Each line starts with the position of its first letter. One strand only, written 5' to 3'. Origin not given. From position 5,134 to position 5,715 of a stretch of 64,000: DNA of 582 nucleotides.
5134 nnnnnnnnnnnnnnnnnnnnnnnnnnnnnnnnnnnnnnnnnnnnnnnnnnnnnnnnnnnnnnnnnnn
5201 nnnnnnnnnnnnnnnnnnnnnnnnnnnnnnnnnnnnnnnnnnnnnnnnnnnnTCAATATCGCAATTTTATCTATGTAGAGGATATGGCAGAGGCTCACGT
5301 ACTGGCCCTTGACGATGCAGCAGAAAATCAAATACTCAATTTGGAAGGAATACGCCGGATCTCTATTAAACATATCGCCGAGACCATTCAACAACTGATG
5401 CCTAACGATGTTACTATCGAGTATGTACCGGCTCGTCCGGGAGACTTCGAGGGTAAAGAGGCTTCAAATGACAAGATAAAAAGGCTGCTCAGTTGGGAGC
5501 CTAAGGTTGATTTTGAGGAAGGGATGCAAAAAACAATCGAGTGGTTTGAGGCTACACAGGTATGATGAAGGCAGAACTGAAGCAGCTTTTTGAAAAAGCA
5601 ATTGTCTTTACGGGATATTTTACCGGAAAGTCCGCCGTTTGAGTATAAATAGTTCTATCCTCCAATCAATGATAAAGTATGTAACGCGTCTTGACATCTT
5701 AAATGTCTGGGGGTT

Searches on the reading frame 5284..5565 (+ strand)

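Call 11: search_protein_families(library=pfam, proteins=[window:5284-5565:+], max_evalue=0.01)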
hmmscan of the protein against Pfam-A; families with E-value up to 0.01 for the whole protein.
window:5284-5565:+ (93 aa): 1 family
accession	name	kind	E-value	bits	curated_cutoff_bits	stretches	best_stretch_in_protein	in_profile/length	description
PF16363.11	GDP_Man_Dehyd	-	7.4e-06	26.1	27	1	25-84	260-332/332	GDP-mannose 4,6 dehydratase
